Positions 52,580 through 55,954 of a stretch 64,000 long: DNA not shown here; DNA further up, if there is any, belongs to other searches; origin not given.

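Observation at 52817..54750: Internal duplication of a Cys-bracketed dockerin module inside one protein, with an N-terminal dockerin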

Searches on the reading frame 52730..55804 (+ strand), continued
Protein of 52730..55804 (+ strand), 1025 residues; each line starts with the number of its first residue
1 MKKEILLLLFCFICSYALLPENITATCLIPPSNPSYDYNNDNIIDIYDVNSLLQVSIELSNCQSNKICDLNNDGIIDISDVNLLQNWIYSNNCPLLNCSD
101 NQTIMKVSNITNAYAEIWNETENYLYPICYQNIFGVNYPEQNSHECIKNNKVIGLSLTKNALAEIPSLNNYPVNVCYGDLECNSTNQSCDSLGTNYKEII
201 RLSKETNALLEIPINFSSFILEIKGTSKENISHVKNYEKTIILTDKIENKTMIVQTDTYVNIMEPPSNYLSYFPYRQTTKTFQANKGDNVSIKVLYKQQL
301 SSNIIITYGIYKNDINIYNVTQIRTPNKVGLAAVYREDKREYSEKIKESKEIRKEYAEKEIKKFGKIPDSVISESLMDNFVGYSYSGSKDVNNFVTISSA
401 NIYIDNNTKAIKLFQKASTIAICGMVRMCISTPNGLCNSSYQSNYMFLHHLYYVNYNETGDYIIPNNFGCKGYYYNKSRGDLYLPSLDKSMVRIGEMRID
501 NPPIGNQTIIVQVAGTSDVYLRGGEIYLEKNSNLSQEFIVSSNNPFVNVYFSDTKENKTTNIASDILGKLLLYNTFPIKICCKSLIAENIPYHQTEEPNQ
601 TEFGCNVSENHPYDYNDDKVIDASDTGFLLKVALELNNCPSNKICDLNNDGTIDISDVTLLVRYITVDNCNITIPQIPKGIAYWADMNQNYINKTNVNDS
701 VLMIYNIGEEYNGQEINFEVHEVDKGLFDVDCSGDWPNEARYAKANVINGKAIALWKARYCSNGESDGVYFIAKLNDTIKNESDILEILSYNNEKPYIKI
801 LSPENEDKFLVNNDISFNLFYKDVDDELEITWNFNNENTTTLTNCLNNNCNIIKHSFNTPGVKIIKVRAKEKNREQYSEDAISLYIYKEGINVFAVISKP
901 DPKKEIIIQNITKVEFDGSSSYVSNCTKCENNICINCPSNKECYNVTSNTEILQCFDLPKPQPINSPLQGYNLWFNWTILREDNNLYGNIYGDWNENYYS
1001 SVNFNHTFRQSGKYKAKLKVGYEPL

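Call 59: list_cluster_members(proteins=[P0125, P0126, P0131, P0136, P0199, P0203, P0219, P0260, P0270, P0002])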
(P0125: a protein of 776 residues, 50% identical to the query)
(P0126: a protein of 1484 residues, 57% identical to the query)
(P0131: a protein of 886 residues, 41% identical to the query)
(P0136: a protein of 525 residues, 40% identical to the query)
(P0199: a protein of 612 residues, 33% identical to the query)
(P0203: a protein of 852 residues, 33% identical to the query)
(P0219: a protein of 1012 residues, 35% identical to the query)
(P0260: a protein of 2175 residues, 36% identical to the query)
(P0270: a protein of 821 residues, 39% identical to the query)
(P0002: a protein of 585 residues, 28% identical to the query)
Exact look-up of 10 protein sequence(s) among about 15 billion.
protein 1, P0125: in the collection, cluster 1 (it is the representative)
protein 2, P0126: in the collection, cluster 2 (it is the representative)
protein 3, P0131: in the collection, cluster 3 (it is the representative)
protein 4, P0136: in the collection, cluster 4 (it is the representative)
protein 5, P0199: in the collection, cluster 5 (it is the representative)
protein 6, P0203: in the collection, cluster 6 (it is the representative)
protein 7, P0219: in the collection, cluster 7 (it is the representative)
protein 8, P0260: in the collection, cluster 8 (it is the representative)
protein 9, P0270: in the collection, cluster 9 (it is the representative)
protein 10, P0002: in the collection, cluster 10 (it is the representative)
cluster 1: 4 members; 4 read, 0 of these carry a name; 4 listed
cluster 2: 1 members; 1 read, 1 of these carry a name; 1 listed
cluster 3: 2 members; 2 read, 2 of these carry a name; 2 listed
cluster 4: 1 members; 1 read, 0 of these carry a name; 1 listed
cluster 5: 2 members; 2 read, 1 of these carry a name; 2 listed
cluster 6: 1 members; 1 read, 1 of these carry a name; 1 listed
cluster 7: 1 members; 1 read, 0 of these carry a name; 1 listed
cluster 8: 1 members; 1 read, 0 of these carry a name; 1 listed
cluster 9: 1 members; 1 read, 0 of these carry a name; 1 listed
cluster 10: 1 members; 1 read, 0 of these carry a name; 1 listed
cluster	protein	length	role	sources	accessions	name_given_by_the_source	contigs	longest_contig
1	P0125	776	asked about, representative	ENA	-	-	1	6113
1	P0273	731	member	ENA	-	-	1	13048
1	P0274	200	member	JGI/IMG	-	-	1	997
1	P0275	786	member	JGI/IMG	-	-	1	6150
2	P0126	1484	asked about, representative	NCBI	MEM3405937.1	MAG: NosD domain-containing protein [Candidatus Pacearchaeota archaeon]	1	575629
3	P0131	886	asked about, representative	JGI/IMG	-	hypothetical protein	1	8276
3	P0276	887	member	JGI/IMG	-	hypothetical protein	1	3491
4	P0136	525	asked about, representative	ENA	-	-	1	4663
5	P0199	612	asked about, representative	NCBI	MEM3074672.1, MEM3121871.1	MAG: dockerin type I repeat-containing protein [Candidatus Pacearchaeota archaeon]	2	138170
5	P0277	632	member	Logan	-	-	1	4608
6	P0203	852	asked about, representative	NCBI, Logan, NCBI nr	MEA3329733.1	MAG: dockerin type I domain-containing protein [Nanoarchaeota archaeon] | dockerin type I domain-containing protein [Nanoarchaeota archaeon]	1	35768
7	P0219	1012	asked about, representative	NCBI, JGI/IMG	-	-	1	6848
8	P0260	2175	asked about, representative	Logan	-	-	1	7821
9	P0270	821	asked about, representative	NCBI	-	-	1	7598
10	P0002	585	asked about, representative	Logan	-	-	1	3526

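Call 60: find_encoding_contigs(protein=P0126, flank=10000, max_places=2)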
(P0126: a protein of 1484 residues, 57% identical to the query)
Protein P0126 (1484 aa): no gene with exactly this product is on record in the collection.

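Call 61: search_protein_families(library=pfam, proteins=[P0126, P0131, P0199, P0203, P0270, P0260, P0125], max_evalue=0.001)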
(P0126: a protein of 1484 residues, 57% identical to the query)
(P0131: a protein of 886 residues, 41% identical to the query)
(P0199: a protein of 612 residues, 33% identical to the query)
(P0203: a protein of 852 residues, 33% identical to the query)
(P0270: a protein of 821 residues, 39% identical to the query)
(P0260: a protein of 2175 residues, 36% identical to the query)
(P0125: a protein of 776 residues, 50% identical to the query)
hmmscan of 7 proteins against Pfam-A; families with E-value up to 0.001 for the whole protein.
P0126 (1484 aa): 4 families
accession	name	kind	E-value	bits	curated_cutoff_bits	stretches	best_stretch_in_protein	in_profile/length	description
PF05048.19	NosD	-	3.6e-56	190.4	23.6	5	550-695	70-212/212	Periplasmic copper-binding protein (NosD)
PF13229.12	Beta_helix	-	7.6e-47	159.3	25.9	5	60-200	24-158/158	Right handed beta helix region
PF18911.6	PKD_4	-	6e-07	29.9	27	1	1063-1119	19-70/85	PKD domain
PF00801.26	PKD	-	7.2e-06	26.4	23.5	0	1060-1118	13-66/80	PKD domain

P0131 (886 aa): 1 family
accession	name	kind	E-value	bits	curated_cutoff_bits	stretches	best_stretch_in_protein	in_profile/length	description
PF18911.6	PKD_4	-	2.1e-05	24.9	27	1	650-731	1-72/85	PKD domain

P0199 (612 aa): 2 families
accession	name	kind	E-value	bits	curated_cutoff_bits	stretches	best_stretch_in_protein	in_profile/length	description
PF00404.24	Dockerin_1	-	7.5e-09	36.1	22.9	1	44-99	2-57/57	Dockerin type I domain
PF00801.26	PKD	-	0.00033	21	23.5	0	389-461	11-75/80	PKD domain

P0203 (852 aa): 4 families
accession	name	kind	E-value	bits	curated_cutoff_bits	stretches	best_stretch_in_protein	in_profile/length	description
PF00404.24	Dockerin_1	-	5e-10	39.9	22.9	1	109-163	1-56/57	Dockerin type I domain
PF00801.26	PKD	-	3.9e-07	30.4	23.5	1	532-585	25-70/80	PKD domain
PF18911.6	PKD_4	-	9.7e-07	29.2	27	1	519-592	14-80/85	PKD domain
PF13948.11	DUF4215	-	2.3e-05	25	27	1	317-345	20-47/47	Domain of unknown function (DUF4215)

P0270 (821 aa): 5 families
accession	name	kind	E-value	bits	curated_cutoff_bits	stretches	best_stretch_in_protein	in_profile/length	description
PF00404.24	Dockerin_1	-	1.3e-28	99.4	22.9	4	528-578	2-54/57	Dockerin type I domain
PF18911.6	PKD_4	-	1.7e-14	54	27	2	319-416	1-85/85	PKD domain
PF00801.26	PKD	-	1.8e-07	31.5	23.5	1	433-511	8-72/80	PKD domain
PF17963.7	Big_9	-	4.1e-05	24.8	23.6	1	319-414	1-88/89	Bacterial Ig domain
PF01471.23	PG_binding_1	-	8.5e-05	23.1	23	1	114-153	2-41/57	Putative peptidoglycan binding domain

P0260 (2175 aa): 5 families
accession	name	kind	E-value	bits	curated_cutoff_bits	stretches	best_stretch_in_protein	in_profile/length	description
PF00404.24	Dockerin_1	-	5.2e-60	199.9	22.9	6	441-493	2-56/57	Dockerin type I domain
PF10342.15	Kre9_KNH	-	3.4e-28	98.7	24.6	2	880-956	2-81/94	Kre9/KNH-like N-terminal Ig-like domain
PF13499.12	EF-hand_7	-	2.7e-17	63.3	30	0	272-330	10-58/67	EF-hand domain pair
PF10591.15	SPARC_Ca_bdg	-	1.5e-06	29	22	0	1267-1310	63-108/113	Secreted protein acidic and rich in cysteine Ca binding region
PF17957.7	Big_7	-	0.0004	21.4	24.1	0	1736-1779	1-42/70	Bacterial Ig domain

P0125 (776 aa): 2 families
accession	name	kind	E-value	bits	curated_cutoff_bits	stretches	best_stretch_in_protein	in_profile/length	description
PF18911.6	PKD_4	-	1.8e-10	41.2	27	1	571-648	9-80/85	PKD domain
PF00801.26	PKD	-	2.3e-07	31.1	23.5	1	577-644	12-73/80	PKD domain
